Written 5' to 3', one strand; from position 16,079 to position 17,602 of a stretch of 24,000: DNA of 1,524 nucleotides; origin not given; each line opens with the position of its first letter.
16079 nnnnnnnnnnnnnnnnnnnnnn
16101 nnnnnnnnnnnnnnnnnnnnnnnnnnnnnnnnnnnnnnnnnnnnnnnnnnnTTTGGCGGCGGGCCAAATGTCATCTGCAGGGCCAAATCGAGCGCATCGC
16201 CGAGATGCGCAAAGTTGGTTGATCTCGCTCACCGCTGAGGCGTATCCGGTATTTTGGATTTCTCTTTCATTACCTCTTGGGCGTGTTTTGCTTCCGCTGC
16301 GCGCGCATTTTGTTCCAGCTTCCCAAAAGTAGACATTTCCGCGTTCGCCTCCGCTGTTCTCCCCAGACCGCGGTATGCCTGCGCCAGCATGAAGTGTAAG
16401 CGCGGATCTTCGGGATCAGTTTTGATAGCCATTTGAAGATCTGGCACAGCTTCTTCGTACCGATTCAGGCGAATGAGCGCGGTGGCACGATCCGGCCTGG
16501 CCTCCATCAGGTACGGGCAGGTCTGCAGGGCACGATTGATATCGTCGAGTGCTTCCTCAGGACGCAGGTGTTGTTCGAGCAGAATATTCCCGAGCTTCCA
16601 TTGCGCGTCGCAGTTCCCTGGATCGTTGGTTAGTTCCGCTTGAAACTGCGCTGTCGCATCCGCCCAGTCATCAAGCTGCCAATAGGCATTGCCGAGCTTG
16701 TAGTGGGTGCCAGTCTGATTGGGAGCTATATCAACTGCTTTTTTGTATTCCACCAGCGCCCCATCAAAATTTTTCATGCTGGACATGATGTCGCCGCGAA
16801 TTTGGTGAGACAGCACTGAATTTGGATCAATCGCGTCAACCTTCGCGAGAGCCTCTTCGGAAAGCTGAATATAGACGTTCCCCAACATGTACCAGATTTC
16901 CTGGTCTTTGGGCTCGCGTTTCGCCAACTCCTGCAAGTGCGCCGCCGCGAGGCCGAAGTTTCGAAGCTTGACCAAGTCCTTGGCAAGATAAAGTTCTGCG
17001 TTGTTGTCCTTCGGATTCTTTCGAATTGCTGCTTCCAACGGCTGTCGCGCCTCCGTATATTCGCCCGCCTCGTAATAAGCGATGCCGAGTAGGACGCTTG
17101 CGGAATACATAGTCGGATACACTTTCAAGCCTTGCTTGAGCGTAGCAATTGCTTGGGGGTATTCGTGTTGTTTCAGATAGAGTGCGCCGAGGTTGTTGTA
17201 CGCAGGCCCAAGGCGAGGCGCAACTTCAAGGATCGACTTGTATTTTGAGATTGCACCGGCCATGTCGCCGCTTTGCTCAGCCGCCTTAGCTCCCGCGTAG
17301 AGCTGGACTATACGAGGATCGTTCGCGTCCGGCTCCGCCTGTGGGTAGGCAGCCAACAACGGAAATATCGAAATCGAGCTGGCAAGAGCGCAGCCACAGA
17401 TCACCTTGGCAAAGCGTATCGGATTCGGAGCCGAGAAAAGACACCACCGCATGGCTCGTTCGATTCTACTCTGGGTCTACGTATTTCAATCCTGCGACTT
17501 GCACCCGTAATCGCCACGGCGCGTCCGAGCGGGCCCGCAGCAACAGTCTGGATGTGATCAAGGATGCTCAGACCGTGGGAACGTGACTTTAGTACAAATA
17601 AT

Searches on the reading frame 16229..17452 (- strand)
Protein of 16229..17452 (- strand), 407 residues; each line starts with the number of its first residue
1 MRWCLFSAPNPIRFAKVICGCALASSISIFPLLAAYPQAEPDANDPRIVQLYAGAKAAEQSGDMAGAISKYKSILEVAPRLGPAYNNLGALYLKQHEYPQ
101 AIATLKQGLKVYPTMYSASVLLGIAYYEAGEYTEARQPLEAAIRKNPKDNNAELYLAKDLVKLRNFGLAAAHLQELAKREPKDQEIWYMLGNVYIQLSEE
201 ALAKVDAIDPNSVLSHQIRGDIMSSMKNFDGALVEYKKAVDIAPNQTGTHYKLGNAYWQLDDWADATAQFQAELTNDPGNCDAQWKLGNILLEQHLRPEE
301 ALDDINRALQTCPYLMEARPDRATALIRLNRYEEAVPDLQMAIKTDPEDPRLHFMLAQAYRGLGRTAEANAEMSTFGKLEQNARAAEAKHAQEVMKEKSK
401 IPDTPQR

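Call 7: search_protein_families(library=pfam, proteins=[window:16229-17452:-])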
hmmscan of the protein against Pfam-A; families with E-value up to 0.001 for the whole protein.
window:16229-17452:- (407 aa): 27 families (the best 25 are shown)
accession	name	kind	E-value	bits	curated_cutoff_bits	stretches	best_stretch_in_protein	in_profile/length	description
PF13432.12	TPR_16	-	3.1e-38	130.2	32.7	4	88-149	3-64/65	Tetratricopeptide repeat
PF07719.23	TPR_2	-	9.6e-35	116.3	27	1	84-114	3-33/34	Tetratricopeptide repeat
PF14559.12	TPR_19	-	4.6e-30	104.2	25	4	93-152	2-61/68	Tetratricopeptide repeat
PF13428.12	TPR_14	-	3.6e-29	98.7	23.5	3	318-359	3-44/44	Tetratricopeptide repeat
PF13414.12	TPR_11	-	3.8e-29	100.5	26.8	2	220-260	1-41/42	TPR repeat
PF00515.34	TPR_1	-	3.9e-29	99.7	27.8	1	84-114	3-33/34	Tetratricopeptide repeat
PF13431.12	TPR_17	-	3.1e-25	86.7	24.4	1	340-369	3-32/34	Tetratricopeptide repeat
PF13371.12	TPR_9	-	7.3e-20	71.2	35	2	297-358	10-71/73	Tetratricopeptide repeat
PF13181.12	TPR_8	-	3.8e-19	67.6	25.7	0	83-113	2-32/34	Tetratricopeptide repeat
PF13174.12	TPR_6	-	1.6e-15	57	26.3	0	119-148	3-32/33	Tetratricopeptide repeat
PF13424.12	TPR_12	-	2.9e-15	56.7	30.1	1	58-113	13-76/77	Tetratricopeptide repeat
PF12895.13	ANAPC3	-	1.2e-13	51.6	27.2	0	143-198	16-70/82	Anaphase-promoting complex, cyclosome, subunit 3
PF13176.12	TPR_7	-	2.1e-13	49.6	27.9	0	250-280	2-34/36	Tetratricopeptide repeat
PF23914.1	TPR_CcmH_CycH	-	1.4e-12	48.2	42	1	95-203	29-140/158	Cytochrome c-type biogenesis protein H TPR domain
PF13374.12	TPR_10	-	2.4e-11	43.7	27.5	0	122-144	8-30/42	Tetratricopeptide repeat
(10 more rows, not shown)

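Call 55: find_homologous_proteins(query=window:16229-17452:-, max_evalue=1e-60)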
Query window:16229-17452:- (407 aa): 849 proteins with E <= 1e-60 among 8000 candidates; the best 120 are listed.
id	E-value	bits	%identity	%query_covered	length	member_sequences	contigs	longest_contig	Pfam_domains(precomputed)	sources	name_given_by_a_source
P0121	3.3e-270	913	100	100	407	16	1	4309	PF03704.24,PF09976.16,PF13414.13,PF13374.13,PF07721.21,PF24575.2,PF00515.35,PF13424.13,PF14561.13,PF07719.24,PF13174.13,PF20308.5,PF25063.1,PF14853.13,PF13431.13,PF23914.2,PF13176.13,PF13428.13,PF14559.13,PF13371.13,PF12895.14,PF21033.5,PF13432.13,PF13181.13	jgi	-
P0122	1.8e-235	799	86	100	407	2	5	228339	PF03704.24,PF09976.16,PF13414.13,PF13374.13,PF07721.21,PF24575.2,PF00515.35,PF13424.13,PF14561.13,PF07719.24,PF13174.13,PF25063.1,PF14853.13,PF13431.13,PF23914.2,PF20225.5,PF13176.13,PF13428.13,PF14559.13,PF13371.13,PF12895.14,PF21033.5,PF13432.13,PF09295.17,PF13181.13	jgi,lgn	jgi:tetratricopeptide (TPR) repeat protein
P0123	7.0e-221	751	82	100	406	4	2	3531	PF03704.24,PF09976.16,PF13414.13,PF13374.13,PF24575.2,PF25068.3,PF00515.35,PF13424.13,PF14561.13,PF07719.24,PF13174.13,PF20308.5,PF25063.1,PF14853.13,PF13431.13,PF23914.2,PF13176.13,PF13428.13,PF14559.13,PF13371.13,PF12895.14,PF21033.5,PF13432.13,PF09295.17,PF13181.13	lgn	-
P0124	4.8e-220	748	81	100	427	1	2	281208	PF25063.1,PF03704.24,PF14853.13,PF13431.13,PF09976.16,PF23914.2,PF13414.13,PF13176.13,PF13428.13,PF13374.13,PF14559.13,PF24575.2,PF25068.3,PF13371.13,PF00515.35,PF12895.14,PF13424.13,PF21033.5,PF13432.13,PF13181.13,PF14561.13,PF07719.24,PF13174.13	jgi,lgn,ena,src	-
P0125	1.2e-219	747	82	99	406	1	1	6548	PF03704.24,PF13414.13,PF12569.15,PF13374.13,PF07721.21,PF24575.2,PF25068.3,PF00515.35,PF13424.13,PF14561.13,PF07719.24,PF13174.13,PF25063.1,PF14853.13,PF13431.13,PF23914.2,PF13176.13,PF13428.13,PF14559.13,PF13371.13,PF12895.14,PF21033.5,PF13432.13,PF13181.13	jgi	jgi:tetratricopeptide (TPR) repeat protein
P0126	3.5e-219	745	82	99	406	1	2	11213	PF03704.24,PF13414.13,PF12569.15,PF13374.13,PF07721.21,PF24575.2,PF25068.3,PF00515.35,PF13424.13,PF14561.13,PF07719.24,PF13174.13,PF25063.1,PF14853.13,PF13431.13,PF23914.2,PF13176.13,PF13428.13,PF14559.13,PF13371.13,PF12895.14,PF21033.5,PF13432.13,PF13181.13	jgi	jgi:tetratricopeptide (TPR) repeat protein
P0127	1.7e-217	740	80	100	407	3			PF25063.1,PF03704.24,PF14853.13,PF13431.13,PF23914.2,PF13414.13,PF13176.13,PF13428.13,PF13374.13,PF07721.21,PF14559.13,PF24575.2,PF13371.13,PF00515.35,PF12895.14,PF13424.13,PF21033.5,PF13432.13,PF13181.13,PF14561.13,PF07719.24,PF13174.13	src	-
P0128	7.7e-217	738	80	100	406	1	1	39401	PF03704.24,PF09976.16,PF13414.13,PF12569.15,PF13374.13,PF07721.21,PF24575.2,PF00515.35,PF13424.13,PF14561.13,PF07719.24,PF13174.13,PF20308.5,PF25063.1,PF14853.13,PF13431.13,PF23914.2,PF13176.13,PF13428.13,PF14559.13,PF13371.13,PF12895.14,PF21033.5,PF13432.13,PF13181.13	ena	-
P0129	4.1e-216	735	80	100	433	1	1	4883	PF25063.1,PF03704.24,PF14853.13,PF13431.13,PF09976.16,PF23914.2,PF13414.13,PF13176.13,PF13428.13,PF13374.13,PF14559.13,PF24575.2,PF13371.13,PF00515.35,PF12895.14,PF13424.13,PF13432.13,PF13181.13,PF14561.13,PF07719.24,PF13174.13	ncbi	-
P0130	1.1e-214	731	80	100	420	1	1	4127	PF25063.1,PF03704.24,PF13431.13,PF23914.2,PF13414.13,PF13176.13,PF13428.13,PF13374.13,PF14559.13,PF24575.2,PF13371.13,PF00515.35,PF12895.14,PF13424.13,PF21033.5,PF13432.13,PF13181.13,PF14561.13,PF07719.24,PF13174.13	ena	-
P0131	9.0e-214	728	80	99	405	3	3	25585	PF03704.24,PF09976.16,PF13414.13,PF13374.13,PF07721.21,PF24575.2,PF00515.35,PF13424.13,PF14561.13,PF07719.24,PF13174.13,PF25063.1,PF14853.13,PF13431.13,PF23914.2,PF13176.13,PF13428.13,PF14559.13,PF13371.13,PF12895.14,PF21033.5,PF13432.13,PF09295.17,PF13181.13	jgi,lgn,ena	-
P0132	2.3e-213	726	78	100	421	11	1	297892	PF25063.1,PF03704.24,PF13431.13,PF09976.16,PF23914.2,PF13414.13,PF13176.13,PF13428.13,PF13374.13,PF07721.21,PF14559.13,PF24575.2,PF13371.13,PF00515.35,PF12895.14,PF13424.13,PF21033.5,PF13432.13,PF13181.13,PF14561.13,PF07719.24,PF13174.13,PF20308.5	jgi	jgi:tetratricopeptide (TPR) repeat protein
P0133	6.5e-213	725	79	99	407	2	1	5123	PF03704.24,PF09976.16,PF13414.13,PF13374.13,PF24575.2,PF00515.35,PF13424.13,PF14561.13,PF07719.24,PF13174.13,PF20308.5,PF25063.1,PF14853.13,PF13431.13,PF23914.2,PF13176.13,PF13428.13,PF14559.13,PF13371.13,PF12895.14,PF21033.5,PF13432.13,PF09295.17,PF13181.13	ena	-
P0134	1.1e-211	721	78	100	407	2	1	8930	PF03704.24,PF09976.16,PF13414.13,PF13374.13,PF07721.21,PF24575.2,PF00515.35,PF13424.13,PF14561.13,PF07719.24,PF13174.13,PF20308.5,PF25063.1,PF14853.13,PF13431.13,PF23914.2,PF20225.5,PF13176.13,PF13428.13,PF14559.13,PF13371.13,PF12895.14,PF21033.5,PF13432.13,PF09295.17,PF13181.13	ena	-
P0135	3.1e-211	719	77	100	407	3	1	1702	PF25063.1,PF03704.24,PF13431.13,PF09976.16,PF23914.2,PF13414.13,PF13176.13,PF13428.13,PF13374.13,PF07721.21,PF14559.13,PF24575.2,PF13371.13,PF00515.35,PF12895.14,PF13424.13,PF21033.5,PF13432.13,PF13181.13,PF14561.13,PF07719.24,PF13174.13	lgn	-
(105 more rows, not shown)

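Call 56: find_encoding_contigs(protein=P0122, flank=10000, max_places=2)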
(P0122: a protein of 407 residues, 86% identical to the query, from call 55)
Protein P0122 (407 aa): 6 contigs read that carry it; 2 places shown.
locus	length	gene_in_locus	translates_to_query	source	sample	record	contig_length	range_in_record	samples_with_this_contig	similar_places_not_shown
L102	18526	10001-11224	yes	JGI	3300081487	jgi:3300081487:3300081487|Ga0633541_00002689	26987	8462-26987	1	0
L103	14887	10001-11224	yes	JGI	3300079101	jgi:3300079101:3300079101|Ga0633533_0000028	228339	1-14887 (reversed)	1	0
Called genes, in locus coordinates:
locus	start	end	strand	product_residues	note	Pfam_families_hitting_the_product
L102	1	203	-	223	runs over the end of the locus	PF13490:zf-HC2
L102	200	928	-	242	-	PF04542:Sigma70_r2, PF08281:Sigma70_r4_2, PF04545:Sigma70_r4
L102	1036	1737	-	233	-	-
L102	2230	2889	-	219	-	PF02195:ParB_N (weak)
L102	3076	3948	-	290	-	PF13428:TPR_14 (faint), PF13431:TPR_17 (faint), PF00515:TPR_1 (faint), PF07719:TPR_2 (faint), PF13371:TPR_9 (faint), PF13414:TPR_11 (faint), PF14559:TPR_19 (weak), PF23914:TPR_CcmH_CycH (weak)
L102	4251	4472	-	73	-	-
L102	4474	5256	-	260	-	-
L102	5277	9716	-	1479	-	PF01074:Glyco_hydro_38N, PF09261:Alpha-mann_mid, PF07748:Glyco_hydro_38C, PF17677:Glyco_hydro38C2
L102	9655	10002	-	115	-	-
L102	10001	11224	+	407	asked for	PF14559:TPR_19 (weak), PF13432:TPR_16 (weak), PF23914:TPR_CcmH_CycH (weak), PF14559:TPR_19, PF13414:TPR_11, PF13432:TPR_16 (weak), PF13371:TPR_9 (weak), PF13432:TPR_16, +21 more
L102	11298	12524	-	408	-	PF25063:ARM_TT21_C (faint), PF12895:ANAPC3 (faint), PF07719:TPR_2 (faint), PF23914:TPR_CcmH_CycH (weak), PF00515:TPR_1 (weak), PF13424:TPR_12 (weak), PF13432:TPR_16 (weak), PF14559:TPR_19 (weak), +7 more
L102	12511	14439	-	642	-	PF01839:FG-GAP (faint), PF13517:FG-GAP_3, PF07593:UnbV_ASPIC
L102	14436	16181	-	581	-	PF13517:FG-GAP_3, PF01839:FG-GAP (weak), PF13517:FG-GAP_3, PF07593:UnbV_ASPIC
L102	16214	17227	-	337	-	PF12895:ANAPC3 (faint), PF23914:TPR_CcmH_CycH, PF07719:TPR_2 (weak), PF13432:TPR_16 (weak), PF13414:TPR_11 (weak), PF13424:TPR_12 (weak), PF14559:TPR_19 (weak), PF13414:TPR_11 (weak), +11 more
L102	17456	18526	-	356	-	PF25183:OMP_b-brl_4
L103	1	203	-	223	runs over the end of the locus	PF13490:zf-HC2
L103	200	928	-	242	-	PF04542:Sigma70_r2, PF08281:Sigma70_r4_2, PF04545:Sigma70_r4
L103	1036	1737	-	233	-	-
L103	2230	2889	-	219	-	PF02195:ParB_N (weak)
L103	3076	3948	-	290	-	PF13428:TPR_14 (faint), PF13431:TPR_17 (faint), PF00515:TPR_1 (faint), PF07719:TPR_2 (faint), PF13371:TPR_9 (faint), PF13414:TPR_11 (faint), PF14559:TPR_19 (weak), PF23914:TPR_CcmH_CycH (weak)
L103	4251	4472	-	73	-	-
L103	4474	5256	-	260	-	-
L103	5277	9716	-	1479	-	PF01074:Glyco_hydro_38N, PF09261:Alpha-mann_mid, PF07748:Glyco_hydro_38C, PF17677:Glyco_hydro38C2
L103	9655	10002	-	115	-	-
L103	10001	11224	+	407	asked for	PF14559:TPR_19 (weak), PF13432:TPR_16 (weak), PF23914:TPR_CcmH_CycH (weak), PF14559:TPR_19, PF13414:TPR_11, PF13432:TPR_16 (weak), PF13371:TPR_9 (weak), PF13432:TPR_16, +21 more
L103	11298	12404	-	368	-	PF07719:TPR_2 (faint), PF12895:ANAPC3 (faint), PF13181:TPR_8 (faint), PF23914:TPR_CcmH_CycH (weak), PF00515:TPR_1 (weak), PF13424:TPR_12 (weak), PF13432:TPR_16 (weak), PF14559:TPR_19 (weak), +8 more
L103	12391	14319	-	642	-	PF01839:FG-GAP (faint), PF13517:FG-GAP_3, PF07593:UnbV_ASPIC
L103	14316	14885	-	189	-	PF13517:FG-GAP_3 (faint), PF07593:UnbV_ASPIC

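Call 57: find_encoding_contigs(protein=P0124, flank=10000, max_places=1)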
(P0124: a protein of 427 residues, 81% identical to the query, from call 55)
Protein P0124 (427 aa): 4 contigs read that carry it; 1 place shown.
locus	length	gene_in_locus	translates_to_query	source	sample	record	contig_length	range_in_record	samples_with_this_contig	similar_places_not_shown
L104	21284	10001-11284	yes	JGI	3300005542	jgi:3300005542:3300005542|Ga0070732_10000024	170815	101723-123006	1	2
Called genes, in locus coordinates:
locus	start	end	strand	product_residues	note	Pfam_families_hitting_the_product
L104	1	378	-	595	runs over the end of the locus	-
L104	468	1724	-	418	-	PF00155:Aminotran_1_2, PF01041:DegT_DnrJ_EryC1, PF01212:Beta_elim_lyase (weak)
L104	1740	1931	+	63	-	-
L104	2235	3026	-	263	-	-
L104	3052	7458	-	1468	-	PF01074:Glyco_hydro_38N, PF09261:Alpha-mann_mid, PF07748:Glyco_hydro_38C, PF17677:Glyco_hydro38C2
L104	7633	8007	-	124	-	-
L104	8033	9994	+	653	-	PF01839:FG-GAP (faint), PF13517:FG-GAP_3, PF07593:UnbV_ASPIC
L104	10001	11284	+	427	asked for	PF13432:TPR_16, PF13371:TPR_9, PF14559:TPR_19, PF23914:TPR_CcmH_CycH (weak), PF13414:TPR_11 (weak), PF14559:TPR_19 (weak), PF13432:TPR_16, PF13371:TPR_9 (weak), +20 more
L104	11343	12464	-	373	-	PF25060:ARM_TT21_2nd (faint), PF23914:TPR_CcmH_CycH, PF00515:TPR_1 (weak), PF07719:TPR_2 (weak), PF13424:TPR_12, PF13432:TPR_16 (weak), PF14559:TPR_19 (weak), PF13414:TPR_11 (weak), +10 more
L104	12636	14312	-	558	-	-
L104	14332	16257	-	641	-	PF01839:FG-GAP (faint), PF13517:FG-GAP_3, PF07593:UnbV_ASPIC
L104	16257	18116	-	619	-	PF13517:FG-GAP_3, PF01839:FG-GAP (weak), PF13517:FG-GAP_3, PF07593:UnbV_ASPIC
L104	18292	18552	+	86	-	-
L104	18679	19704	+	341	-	PF13428:TPR_14 (faint), PF00515:TPR_1 (faint), PF07719:TPR_2 (faint), PF13174:TPR_6 (faint), PF13181:TPR_8 (faint), PF13414:TPR_11 (faint), PF13431:TPR_17 (faint), PF13432:TPR_16 (faint), +1 more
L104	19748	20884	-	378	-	PF13174:TPR_6 (faint), PF13424:TPR_12 (faint), PF13428:TPR_14 (faint), PF13431:TPR_17 (faint), PF23914:TPR_CcmH_CycH (weak), PF07719:TPR_2 (weak), PF14559:TPR_19 (weak), PF13432:TPR_16 (weak), +11 more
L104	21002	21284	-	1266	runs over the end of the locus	PF13620:CarboxypepD_reg, PF22904:NOMO1-like_2nd (faint), PF07715:Plug (faint), PF25183:OMP_b-brl_4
